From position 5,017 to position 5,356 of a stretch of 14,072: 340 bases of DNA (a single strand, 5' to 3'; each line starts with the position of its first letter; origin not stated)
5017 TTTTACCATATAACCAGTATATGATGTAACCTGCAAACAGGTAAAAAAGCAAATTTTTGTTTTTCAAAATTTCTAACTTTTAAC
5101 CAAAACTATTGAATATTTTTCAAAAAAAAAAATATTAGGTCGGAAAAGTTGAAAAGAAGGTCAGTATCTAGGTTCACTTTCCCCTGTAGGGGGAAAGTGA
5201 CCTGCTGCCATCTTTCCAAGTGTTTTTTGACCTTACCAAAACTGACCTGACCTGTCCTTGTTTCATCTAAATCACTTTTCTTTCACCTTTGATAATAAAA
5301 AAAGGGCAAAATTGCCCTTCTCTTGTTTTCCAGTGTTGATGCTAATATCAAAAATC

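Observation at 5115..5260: Origin-like hub: A11 tract, opposed GGTCR/TGACC iterons and a GC-topped 11-13 bp hairpin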

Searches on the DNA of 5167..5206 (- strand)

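Call 84: build_rna_model(alignment_id=A1, structure=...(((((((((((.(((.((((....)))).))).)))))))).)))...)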
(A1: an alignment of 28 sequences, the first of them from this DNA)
Model R1 built from alignment A1 (28 sequences, 51 columns); structure: as given.
model positions 44; base pairs 15; branch points 0; effective number of sequences 28; information 1.173 bits per position. Calibrated on 0.2 Mb of random sequence (short: E-values are rough).
structure used (alignment columns):
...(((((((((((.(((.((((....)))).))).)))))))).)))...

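Call 85: search_with_rna_model(model_id=R1, sources=[window, L002, L003, L004, L005, L007, L008, L009, L010, L011, L012, L013, L014, L015, L016, L017, L018, L019, L021, L022, L025, L026, L028, L030, L031, L032, L033, L034, L037, L038, L039, L040, L041, L042, L044, L045, L046, L047, L048, L049, L050, L051, L053, L055, L056, L057, L058, L060, L062, L063, L064, L065, L067, L068, L069, L070, L072, L073, L074, L075, L076, L078, L079, L080, L085, L086, L087, L088, L089, L090, L091, L092], max_evalue=1, make_alignment=true)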
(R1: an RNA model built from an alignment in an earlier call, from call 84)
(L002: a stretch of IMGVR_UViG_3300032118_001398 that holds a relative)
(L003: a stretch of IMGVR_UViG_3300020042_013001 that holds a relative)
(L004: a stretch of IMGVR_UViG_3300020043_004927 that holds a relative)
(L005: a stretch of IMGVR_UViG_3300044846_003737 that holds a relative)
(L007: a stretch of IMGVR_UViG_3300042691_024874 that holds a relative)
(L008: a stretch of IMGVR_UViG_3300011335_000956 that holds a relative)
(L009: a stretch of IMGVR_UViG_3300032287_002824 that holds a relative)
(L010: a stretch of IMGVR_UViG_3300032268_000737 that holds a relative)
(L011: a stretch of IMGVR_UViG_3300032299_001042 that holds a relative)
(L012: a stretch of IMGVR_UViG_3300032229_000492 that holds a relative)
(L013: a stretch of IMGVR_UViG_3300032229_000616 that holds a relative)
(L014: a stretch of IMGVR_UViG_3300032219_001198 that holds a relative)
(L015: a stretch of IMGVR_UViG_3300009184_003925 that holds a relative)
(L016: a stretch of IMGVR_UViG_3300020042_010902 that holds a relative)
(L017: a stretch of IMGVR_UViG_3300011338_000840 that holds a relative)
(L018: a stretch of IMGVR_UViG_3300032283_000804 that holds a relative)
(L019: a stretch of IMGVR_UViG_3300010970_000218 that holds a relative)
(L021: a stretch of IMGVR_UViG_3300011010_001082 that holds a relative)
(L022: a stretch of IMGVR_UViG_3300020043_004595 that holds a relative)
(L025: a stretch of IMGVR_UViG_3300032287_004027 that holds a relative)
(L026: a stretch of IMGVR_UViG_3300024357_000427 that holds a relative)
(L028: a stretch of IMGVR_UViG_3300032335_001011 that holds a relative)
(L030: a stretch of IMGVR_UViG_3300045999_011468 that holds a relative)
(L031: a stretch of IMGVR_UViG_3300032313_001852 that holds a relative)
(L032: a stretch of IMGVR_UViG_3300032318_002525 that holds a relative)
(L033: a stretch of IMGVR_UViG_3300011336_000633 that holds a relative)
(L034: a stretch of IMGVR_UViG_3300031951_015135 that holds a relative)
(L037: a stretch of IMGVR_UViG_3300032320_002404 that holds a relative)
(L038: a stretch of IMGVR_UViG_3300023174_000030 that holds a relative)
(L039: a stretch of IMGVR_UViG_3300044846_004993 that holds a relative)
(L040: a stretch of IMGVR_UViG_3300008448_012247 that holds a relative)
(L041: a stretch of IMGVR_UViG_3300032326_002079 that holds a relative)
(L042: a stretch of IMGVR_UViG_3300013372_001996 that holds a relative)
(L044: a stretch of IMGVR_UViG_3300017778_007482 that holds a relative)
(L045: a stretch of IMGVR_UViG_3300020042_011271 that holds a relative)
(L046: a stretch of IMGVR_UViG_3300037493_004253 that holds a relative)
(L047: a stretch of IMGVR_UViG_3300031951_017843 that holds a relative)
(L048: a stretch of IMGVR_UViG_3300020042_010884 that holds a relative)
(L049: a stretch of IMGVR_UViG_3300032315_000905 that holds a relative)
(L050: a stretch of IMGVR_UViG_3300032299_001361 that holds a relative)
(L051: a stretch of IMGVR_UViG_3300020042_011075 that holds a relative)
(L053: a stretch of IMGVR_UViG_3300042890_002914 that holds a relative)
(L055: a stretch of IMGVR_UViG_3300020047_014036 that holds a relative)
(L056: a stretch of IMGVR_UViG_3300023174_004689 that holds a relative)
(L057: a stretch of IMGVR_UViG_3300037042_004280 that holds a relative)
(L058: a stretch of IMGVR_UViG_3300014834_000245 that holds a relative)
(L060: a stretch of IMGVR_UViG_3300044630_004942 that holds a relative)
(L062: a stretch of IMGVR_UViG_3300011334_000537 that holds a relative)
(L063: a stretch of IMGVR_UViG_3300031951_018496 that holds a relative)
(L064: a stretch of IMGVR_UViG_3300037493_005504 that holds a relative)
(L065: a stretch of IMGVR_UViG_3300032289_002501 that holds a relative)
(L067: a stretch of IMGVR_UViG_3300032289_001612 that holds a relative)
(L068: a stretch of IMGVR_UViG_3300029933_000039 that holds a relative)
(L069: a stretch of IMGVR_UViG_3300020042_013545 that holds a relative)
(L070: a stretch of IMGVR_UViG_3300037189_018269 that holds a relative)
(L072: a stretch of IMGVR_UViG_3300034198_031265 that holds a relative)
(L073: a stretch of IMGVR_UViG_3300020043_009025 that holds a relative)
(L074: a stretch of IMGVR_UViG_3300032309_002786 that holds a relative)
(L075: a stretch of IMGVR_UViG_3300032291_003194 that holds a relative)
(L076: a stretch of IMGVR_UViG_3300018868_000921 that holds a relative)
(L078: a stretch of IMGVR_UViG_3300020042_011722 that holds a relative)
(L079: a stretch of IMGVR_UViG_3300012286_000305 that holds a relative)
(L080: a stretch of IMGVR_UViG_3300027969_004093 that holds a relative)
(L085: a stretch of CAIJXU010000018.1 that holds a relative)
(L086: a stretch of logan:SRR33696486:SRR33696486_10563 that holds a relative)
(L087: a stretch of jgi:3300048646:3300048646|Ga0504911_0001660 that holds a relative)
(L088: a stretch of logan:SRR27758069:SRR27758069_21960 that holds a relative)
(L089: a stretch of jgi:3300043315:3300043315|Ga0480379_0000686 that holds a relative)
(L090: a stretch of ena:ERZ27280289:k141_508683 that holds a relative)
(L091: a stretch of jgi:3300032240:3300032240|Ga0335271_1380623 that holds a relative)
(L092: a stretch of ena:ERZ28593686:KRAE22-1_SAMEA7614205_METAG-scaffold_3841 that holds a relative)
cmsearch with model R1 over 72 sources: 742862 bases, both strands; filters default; matches with E-value up to 1: 125.
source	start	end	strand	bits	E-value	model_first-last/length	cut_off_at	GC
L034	6245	6288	+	63.2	4.6e-17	1-44/44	no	0.57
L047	2194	2237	+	63.2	4.6e-17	1-44/44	no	0.57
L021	2392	2434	+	63.1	5e-17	1-44/44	no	0.65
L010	3705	3747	+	62.5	7.6e-17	1-44/44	no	0.51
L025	4791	4833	+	62.5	7.6e-17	1-44/44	no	0.51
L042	6780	6822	+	62.5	7.6e-17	1-44/44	no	0.51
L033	2111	2153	+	61.9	1.2e-16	1-44/44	no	0.6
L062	6699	6741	+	61.9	1.2e-16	1-44/44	no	0.6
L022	6741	6784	+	61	2.4e-16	1-44/44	no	0.64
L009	2314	2357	+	60.6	3.3e-16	1-44/44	no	0.66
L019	3866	3909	+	60.6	3.3e-16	1-44/44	no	0.66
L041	5655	5698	+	60.6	3.3e-16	1-44/44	no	0.66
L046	4394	4437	+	60.6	3.3e-16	1-44/44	no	0.66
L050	2453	2496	+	60.6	3.3e-16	1-44/44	no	0.66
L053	11594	11637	+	60.6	3.3e-16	1-44/44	no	0.66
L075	1559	1602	+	60.6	3.3e-16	1-44/44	no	0.66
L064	4520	4566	+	60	4.9e-16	1-44/44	no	0.49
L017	6417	6463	+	59.7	6.5e-16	1-44/44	no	0.49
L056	6546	6592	+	59.7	6.5e-16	1-44/44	no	0.49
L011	2530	2572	+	59.2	9.3e-16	1-44/44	no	0.49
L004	6639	6685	+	59.2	9.4e-16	1-44/44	no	0.51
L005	9229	9275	+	59.2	9.4e-16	1-44/44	no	0.51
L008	6931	6977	+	59.2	9.4e-16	1-44/44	no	0.51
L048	6300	6342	+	59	1.1e-15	1-44/44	no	0.53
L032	4742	4788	+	58.8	1.2e-15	1-44/44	no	0.51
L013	2589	2631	+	58.6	1.5e-15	1-44/44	no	0.67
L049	11381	11423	+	58.6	1.5e-15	1-44/44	no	0.67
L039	5425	5467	+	57.8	2.6e-15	1-44/44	no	0.53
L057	5940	5986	+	57.8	2.7e-15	1-44/44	no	0.49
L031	1728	1771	+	57.6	3.1e-15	1-44/44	no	0.66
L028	5585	5627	+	57.4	3.6e-15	1-44/44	no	0.58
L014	6795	6838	+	56.9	5.3e-15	1-44/44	no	0.59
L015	5836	5879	+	56.9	5.3e-15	1-44/44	no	0.59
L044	1862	1904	+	56.8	5.7e-15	1-44/44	no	0.63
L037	3979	4025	+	56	9.9e-15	1-44/44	no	0.6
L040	1420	1466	+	56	9.9e-15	1-44/44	no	0.6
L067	4451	4490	+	54.8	2.5e-14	1-44/44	no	0.65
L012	7768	7811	+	54.5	3.2e-14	1-44/44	no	0.55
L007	2809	2855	+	53.9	4.9e-14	1-44/44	no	0.6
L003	2387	2432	+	53.7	5.6e-14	1-44/44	no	0.65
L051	6317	6362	+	53.7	5.6e-14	1-44/44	no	0.65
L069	1303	1348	+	53.7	5.6e-14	1-44/44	no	0.65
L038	11974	12015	+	53.6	6.1e-14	1-44/44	no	0.62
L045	4490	4536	+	52.8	1.1e-13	1-44/44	no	0.64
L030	10790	10834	+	52.7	1.2e-13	1-44/44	no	0.51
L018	4932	4978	+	52.7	1.2e-13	1-44/44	no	0.62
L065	8867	8908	+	52.1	1.9e-13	1-44/44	no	0.52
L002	4992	5038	+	50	9.4e-13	1-44/44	no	0.49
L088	7719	7758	+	48.7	2.4e-12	1-44/44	no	0.62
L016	2848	2892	+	48.5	2.9e-12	1-44/44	no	0.51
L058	3508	3547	+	47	9e-12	1-44/44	no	0.65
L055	5436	5480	+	46.6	1.2e-11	1-44/44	no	0.51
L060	11283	11327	+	46.6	1.2e-11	1-44/44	no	0.51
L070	9572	9615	+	46.1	1.7e-11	1-44/44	no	0.39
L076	3501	3547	+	45.9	2e-11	1-44/44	no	0.64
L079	8333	8379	+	45.1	3.7e-11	1-44/44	no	0.6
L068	11385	11427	+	43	1.7e-10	1-44/44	no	0.37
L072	3407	3457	+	43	1.8e-10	1-44/44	no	0.45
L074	7979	8029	+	43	1.8e-10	1-44/44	no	0.45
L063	6066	6111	+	42.7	2.2e-10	1-44/44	no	0.46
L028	5585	5627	-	40.5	1.1e-09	1-44/44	no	0.58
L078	6523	6573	+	39.3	2.8e-09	1-44/44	no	0.69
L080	4459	4509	+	39.3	2.8e-09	1-44/44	no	0.69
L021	2392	2434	-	37.8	8.8e-09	1-44/44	no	0.65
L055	5436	5480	-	35.9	3.7e-08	1-44/44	no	0.51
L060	11283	11327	-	35.9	3.7e-08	1-44/44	no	0.51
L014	6795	6838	-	34.1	1.4e-07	1-44/44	no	0.59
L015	5836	5879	-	34.1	1.4e-07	1-44/44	no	0.59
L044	1862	1904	-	33.9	1.7e-07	1-44/44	no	0.63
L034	6245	6288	-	32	6.8e-07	1-44/44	no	0.57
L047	2194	2237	-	32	6.8e-07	1-44/44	no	0.57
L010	3705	3747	-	28.8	7.3e-06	1-44/44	no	0.51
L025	4791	4833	-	28.8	7.3e-06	1-44/44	no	0.51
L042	6780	6822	-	28.8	7.3e-06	1-44/44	no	0.51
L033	2111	2153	-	28.2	1.2e-05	1-44/44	no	0.6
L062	6699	6741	-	28.2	1.2e-05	1-44/44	no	0.6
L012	7768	7811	-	27.9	1.5e-05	1-44/44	no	0.55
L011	2530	2572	-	27.9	1.5e-05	1-44/44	no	0.49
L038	11974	12015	-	27.8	1.7e-05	1-44/44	no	0.62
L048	6300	6342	-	27.7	1.7e-05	1-44/44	no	0.53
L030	10790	10834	-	27.5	2e-05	1-44/44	no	0.51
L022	6741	6784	-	27.4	2.1e-05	1-44/44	no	0.64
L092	8405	8444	-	27.3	2.3e-05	1-44/44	no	0.4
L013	2589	2631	-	27.2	2.5e-05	1-44/44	no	0.67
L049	11381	11423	-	27.2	2.5e-05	1-44/44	no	0.67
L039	5426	5466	-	27.1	2.6e-05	1-44/44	no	0.54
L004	6639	6685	-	25.4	0.0001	1-44/44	no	0.51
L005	9229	9275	-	25.4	0.0001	1-44/44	no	0.51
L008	6931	6977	-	25.4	0.0001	1-44/44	no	0.51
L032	4742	4788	-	25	0.00013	1-44/44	no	0.51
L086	198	235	+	24.8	0.00016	1-44/44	no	0.53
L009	2314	2357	-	24.7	0.00017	1-44/44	no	0.66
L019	3866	3909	-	24.7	0.00017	1-44/44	no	0.66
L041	5655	5698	-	24.7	0.00017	1-44/44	no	0.66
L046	4394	4437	-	24.7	0.00017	1-44/44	no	0.66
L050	2453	2496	-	24.7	0.00017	1-44/44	no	0.66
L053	11594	11637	-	24.7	0.00017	1-44/44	no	0.66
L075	1559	1602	-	24.7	0.00017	1-44/44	no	0.66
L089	10567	10619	+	24.6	0.00017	1-44/44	no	0.6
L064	4520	4566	-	23.9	0.00031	1-44/44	no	0.49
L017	6417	6463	-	23.5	0.00041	1-44/44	no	0.49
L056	6546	6592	-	23.5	0.00041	1-44/44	no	0.49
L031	1728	1771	-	22.6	0.00081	1-44/44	no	0.66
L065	8867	8908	-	22.4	0.0009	1-44/44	no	0.52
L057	5940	5986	-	22.3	0.001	1-44/44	no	0.49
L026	4802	4843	+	20.5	0.004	1-44/44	no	0.5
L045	4492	4535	-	20.4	0.004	1-44/44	no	0.64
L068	11391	11420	-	19.4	0.0087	7-37/44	no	0.3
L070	9572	9615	-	18.5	0.018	1-44/44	no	0.39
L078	6529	6566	-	17.4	0.04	1-44/44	no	0.66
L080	4465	4502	-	17.4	0.04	1-44/44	no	0.66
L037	3979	4025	-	17.3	0.041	1-44/44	no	0.6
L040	1420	1466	-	17.3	0.041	1-44/44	no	0.6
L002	4992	5038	-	16.2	0.095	1-44/44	no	0.49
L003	2389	2431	-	16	0.12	1-44/44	no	0.65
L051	6319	6361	-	16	0.12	1-44/44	no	0.65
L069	1305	1347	-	16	0.12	1-44/44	no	0.65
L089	10572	10619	-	15.7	0.15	1-44/44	no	0.58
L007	2809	2855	-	15.6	0.16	1-44/44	no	0.6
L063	6066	6111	-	15.3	0.2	1-44/44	no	0.46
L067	4451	4490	-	15.3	0.2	1-44/44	no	0.65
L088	7719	7758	-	14.2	0.45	1-44/44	no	0.62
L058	3514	3540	-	13.9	0.54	7-37/44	no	0.74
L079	8339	8372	-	13.3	0.83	1-44/44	no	0.56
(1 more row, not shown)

Alignment A6: 125 matches aligned to the model, 63 columns, each read 5' to 3' on its own strand. Consensus structure (alignment columns), stored with it:
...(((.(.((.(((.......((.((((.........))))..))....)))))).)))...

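Call 86: search_with_rna_model(model_id=R1, sources=[window, L002, L003, L004, L005, L007, L008, L009, L010, L011, L012, L013, L014, L015, L016, L017, L018, L019, L021, L022, L025, L026, L028, L030, L031, L032, L033, L034, L037, L038, L039, L040, L041, L042, L044, L045, L046, L047, L048, L049, L050, L051, L053, L055, L056, L057, L058, L060, L062, L063, L064, L065, L067, L068, L069, L070, L072, L073, L074, L075, L076, L078, L079, L080, L085, L086, L087, L088, L089, L090, L091, L092], max_evalue=1e-9, make_alignment=true)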
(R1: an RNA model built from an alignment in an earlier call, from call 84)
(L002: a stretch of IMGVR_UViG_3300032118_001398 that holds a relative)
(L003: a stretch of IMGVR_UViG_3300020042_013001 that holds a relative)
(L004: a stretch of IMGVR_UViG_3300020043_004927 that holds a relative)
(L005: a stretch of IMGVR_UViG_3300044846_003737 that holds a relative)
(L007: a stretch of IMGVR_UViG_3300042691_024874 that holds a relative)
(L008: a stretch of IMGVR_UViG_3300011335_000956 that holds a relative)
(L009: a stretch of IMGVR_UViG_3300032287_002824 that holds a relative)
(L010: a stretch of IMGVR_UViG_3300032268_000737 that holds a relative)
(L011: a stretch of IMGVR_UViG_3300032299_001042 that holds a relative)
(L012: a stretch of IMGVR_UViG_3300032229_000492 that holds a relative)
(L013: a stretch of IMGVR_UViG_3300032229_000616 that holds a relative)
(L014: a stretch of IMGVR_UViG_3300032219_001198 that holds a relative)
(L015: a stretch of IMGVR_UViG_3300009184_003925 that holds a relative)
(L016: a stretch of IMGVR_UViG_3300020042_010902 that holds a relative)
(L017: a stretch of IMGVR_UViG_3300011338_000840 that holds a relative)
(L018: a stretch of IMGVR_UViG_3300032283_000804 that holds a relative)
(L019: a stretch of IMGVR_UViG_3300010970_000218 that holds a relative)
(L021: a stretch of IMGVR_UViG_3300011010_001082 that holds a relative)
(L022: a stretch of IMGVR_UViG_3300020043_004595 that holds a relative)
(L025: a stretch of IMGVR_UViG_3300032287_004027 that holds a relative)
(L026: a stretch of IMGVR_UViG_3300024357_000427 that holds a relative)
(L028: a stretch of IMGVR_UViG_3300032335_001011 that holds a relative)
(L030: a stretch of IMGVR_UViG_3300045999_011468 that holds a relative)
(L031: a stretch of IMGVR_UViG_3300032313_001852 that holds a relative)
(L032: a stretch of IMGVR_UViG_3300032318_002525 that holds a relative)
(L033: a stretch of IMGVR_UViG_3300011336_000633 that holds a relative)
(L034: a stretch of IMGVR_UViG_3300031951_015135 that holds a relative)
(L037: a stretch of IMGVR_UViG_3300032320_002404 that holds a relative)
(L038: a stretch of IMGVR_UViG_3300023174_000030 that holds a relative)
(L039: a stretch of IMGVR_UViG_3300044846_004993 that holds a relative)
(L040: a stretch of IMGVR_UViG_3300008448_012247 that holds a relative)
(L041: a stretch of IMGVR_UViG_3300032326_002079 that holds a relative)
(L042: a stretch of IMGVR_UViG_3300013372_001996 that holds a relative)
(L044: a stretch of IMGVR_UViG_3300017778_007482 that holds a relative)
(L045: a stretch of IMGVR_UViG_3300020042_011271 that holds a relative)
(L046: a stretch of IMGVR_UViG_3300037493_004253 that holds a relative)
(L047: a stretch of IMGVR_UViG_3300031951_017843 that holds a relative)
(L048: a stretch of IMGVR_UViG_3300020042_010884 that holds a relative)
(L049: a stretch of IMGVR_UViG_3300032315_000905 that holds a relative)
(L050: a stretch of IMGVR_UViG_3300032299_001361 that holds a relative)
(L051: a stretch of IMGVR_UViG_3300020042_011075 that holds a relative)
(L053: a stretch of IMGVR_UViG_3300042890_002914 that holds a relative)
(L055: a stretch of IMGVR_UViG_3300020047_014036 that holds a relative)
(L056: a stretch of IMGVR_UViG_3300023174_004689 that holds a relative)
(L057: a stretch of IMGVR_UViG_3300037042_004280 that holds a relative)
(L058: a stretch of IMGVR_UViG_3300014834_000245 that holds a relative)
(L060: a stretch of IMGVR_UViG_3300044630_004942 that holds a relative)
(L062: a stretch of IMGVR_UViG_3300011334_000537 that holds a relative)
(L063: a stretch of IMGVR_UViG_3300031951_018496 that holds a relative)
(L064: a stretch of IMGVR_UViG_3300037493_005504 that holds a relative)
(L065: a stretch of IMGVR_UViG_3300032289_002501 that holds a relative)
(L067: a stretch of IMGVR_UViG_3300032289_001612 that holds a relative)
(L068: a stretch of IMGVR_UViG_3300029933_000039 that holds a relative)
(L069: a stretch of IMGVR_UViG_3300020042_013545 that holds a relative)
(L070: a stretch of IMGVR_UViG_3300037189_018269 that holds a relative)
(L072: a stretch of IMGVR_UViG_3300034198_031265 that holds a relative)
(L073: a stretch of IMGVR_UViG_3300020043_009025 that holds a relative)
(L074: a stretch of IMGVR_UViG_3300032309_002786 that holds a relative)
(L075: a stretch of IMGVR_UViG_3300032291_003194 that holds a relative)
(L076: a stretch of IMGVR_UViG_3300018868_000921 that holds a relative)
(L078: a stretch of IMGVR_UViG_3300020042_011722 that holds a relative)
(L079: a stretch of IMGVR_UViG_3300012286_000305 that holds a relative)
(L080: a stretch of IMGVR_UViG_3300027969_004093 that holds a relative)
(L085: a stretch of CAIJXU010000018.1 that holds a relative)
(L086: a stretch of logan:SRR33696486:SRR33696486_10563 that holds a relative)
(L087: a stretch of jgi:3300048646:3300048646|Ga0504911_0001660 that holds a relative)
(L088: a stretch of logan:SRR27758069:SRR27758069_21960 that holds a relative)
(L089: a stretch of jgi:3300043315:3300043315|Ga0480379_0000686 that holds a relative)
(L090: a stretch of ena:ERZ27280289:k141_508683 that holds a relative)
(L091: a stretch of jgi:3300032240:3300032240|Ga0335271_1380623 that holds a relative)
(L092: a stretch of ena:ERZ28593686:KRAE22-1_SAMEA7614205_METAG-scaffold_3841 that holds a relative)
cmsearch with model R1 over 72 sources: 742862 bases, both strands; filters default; matches with E-value up to 1e-9: 61.
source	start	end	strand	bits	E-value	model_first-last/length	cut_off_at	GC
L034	6245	6288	+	63.2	4.6e-17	1-44/44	no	0.57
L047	2194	2237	+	63.2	4.6e-17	1-44/44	no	0.57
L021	2392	2434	+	63.1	5e-17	1-44/44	no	0.65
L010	3705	3747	+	62.5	7.6e-17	1-44/44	no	0.51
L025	4791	4833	+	62.5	7.6e-17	1-44/44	no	0.51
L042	6780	6822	+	62.5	7.6e-17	1-44/44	no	0.51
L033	2111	2153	+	61.9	1.2e-16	1-44/44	no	0.6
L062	6699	6741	+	61.9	1.2e-16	1-44/44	no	0.6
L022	6741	6784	+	61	2.4e-16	1-44/44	no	0.64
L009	2314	2357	+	60.6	3.3e-16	1-44/44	no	0.66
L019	3866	3909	+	60.6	3.3e-16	1-44/44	no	0.66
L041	5655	5698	+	60.6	3.3e-16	1-44/44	no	0.66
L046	4394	4437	+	60.6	3.3e-16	1-44/44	no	0.66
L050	2453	2496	+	60.6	3.3e-16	1-44/44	no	0.66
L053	11594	11637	+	60.6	3.3e-16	1-44/44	no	0.66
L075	1559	1602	+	60.6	3.3e-16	1-44/44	no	0.66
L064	4520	4566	+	60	4.9e-16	1-44/44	no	0.49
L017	6417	6463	+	59.7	6.5e-16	1-44/44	no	0.49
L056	6546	6592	+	59.7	6.5e-16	1-44/44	no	0.49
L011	2530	2572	+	59.2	9.3e-16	1-44/44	no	0.49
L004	6639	6685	+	59.2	9.4e-16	1-44/44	no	0.51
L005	9229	9275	+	59.2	9.4e-16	1-44/44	no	0.51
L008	6931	6977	+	59.2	9.4e-16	1-44/44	no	0.51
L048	6300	6342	+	59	1.1e-15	1-44/44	no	0.53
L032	4742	4788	+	58.8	1.2e-15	1-44/44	no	0.51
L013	2589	2631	+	58.6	1.5e-15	1-44/44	no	0.67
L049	11381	11423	+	58.6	1.5e-15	1-44/44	no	0.67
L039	5425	5467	+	57.8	2.6e-15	1-44/44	no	0.53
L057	5940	5986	+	57.8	2.7e-15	1-44/44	no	0.49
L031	1728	1771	+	57.6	3.1e-15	1-44/44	no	0.66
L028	5585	5627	+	57.4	3.6e-15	1-44/44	no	0.58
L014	6795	6838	+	56.9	5.3e-15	1-44/44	no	0.59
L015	5836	5879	+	56.9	5.3e-15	1-44/44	no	0.59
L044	1862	1904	+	56.8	5.7e-15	1-44/44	no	0.63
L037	3979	4025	+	56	9.9e-15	1-44/44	no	0.6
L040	1420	1466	+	56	9.9e-15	1-44/44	no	0.6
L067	4451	4490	+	54.8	2.5e-14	1-44/44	no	0.65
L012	7768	7811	+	54.5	3.2e-14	1-44/44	no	0.55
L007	2809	2855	+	53.9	4.9e-14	1-44/44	no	0.6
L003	2387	2432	+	53.7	5.6e-14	1-44/44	no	0.65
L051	6317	6362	+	53.7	5.6e-14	1-44/44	no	0.65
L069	1303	1348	+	53.7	5.6e-14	1-44/44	no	0.65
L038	11974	12015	+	53.6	6.1e-14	1-44/44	no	0.62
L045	4490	4536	+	52.8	1.1e-13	1-44/44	no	0.64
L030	10790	10834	+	52.7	1.2e-13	1-44/44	no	0.51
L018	4932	4978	+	52.7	1.2e-13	1-44/44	no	0.62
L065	8867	8908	+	52.1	1.9e-13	1-44/44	no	0.52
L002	4992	5038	+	50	9.4e-13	1-44/44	no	0.49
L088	7719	7758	+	48.7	2.4e-12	1-44/44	no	0.62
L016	2848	2892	+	48.5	2.9e-12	1-44/44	no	0.51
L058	3508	3547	+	47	9e-12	1-44/44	no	0.65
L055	5436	5480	+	46.6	1.2e-11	1-44/44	no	0.51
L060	11283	11327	+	46.6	1.2e-11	1-44/44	no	0.51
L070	9572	9615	+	46.1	1.7e-11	1-44/44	no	0.39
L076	3501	3547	+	45.9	2e-11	1-44/44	no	0.64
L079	8333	8379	+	45.1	3.7e-11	1-44/44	no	0.6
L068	11385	11427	+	43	1.7e-10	1-44/44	no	0.37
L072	3407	3457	+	43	1.8e-10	1-44/44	no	0.45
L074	7979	8029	+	43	1.8e-10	1-44/44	no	0.45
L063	6066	6111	+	42.7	2.2e-10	1-44/44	no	0.46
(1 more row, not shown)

Alignment A7: 61 matches aligned to the model, 55 columns, each read 5' to 3' on its own strand. Consensus structure (alignment columns), stored with it:
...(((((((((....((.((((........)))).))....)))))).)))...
